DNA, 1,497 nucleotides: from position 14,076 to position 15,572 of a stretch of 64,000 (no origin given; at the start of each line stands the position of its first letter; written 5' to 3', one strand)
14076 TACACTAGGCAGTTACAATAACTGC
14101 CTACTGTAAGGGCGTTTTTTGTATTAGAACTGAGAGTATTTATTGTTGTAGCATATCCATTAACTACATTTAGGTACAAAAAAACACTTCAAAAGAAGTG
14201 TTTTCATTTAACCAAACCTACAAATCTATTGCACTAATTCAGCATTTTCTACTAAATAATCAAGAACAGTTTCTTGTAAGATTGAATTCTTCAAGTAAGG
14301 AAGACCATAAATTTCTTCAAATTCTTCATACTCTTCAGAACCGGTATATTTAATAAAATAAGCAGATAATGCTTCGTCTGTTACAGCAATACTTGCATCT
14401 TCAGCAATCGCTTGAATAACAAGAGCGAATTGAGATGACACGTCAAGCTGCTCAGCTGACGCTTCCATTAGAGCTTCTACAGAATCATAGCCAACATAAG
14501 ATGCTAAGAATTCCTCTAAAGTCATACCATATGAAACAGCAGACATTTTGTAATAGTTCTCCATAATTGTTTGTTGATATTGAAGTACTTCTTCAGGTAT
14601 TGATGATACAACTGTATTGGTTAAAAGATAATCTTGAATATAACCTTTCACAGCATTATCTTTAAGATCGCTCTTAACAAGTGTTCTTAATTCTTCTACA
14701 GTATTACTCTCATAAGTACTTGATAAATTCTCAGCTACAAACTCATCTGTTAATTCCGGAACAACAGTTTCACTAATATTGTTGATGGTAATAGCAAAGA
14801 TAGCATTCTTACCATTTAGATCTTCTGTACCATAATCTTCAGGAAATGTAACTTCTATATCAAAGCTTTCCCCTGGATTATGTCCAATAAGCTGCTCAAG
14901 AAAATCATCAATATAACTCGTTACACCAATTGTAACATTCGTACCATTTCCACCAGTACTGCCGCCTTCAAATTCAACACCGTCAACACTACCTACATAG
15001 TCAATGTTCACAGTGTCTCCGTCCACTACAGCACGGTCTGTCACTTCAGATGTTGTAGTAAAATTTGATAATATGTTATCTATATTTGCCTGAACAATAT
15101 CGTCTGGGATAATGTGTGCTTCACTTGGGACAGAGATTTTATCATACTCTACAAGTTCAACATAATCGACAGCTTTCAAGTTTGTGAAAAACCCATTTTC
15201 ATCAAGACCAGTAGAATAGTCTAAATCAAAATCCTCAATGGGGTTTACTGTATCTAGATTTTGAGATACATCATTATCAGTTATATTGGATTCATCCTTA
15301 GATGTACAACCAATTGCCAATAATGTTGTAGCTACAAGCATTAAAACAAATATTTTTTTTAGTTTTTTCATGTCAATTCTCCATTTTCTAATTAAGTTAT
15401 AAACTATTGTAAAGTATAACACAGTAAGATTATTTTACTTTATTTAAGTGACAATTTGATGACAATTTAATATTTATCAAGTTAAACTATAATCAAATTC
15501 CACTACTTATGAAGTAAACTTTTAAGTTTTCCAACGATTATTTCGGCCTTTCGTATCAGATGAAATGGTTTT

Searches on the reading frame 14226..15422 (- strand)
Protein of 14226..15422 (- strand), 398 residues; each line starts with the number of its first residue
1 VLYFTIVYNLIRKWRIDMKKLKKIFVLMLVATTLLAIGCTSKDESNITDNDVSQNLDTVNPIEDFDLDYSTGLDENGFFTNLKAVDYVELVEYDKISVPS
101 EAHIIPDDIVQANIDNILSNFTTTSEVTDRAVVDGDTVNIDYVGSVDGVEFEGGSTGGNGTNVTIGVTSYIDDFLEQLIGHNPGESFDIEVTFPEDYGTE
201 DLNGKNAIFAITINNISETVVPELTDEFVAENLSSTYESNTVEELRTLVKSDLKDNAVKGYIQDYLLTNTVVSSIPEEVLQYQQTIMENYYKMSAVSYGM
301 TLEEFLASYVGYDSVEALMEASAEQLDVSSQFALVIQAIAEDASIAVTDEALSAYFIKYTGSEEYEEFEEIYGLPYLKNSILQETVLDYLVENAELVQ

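Call 90: search_protein_families(library=pfam, proteins=[window:14226-15422:-], max_evalue=0.01)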
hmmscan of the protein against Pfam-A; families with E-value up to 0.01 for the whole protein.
window:14226-15422:- (398 aa): 2 families
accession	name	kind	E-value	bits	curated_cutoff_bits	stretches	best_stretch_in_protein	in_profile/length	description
PF00254.34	FKBP_C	-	3.6e-13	50.1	21.1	1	130-213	3-93/94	FKBP-type peptidyl-prolyl cis-trans isomerase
PF05698.19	Trigger_C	-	5.9e-10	39.9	22.7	1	251-392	18-162/162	Bacterial trigger factor protein (TF) C-terminus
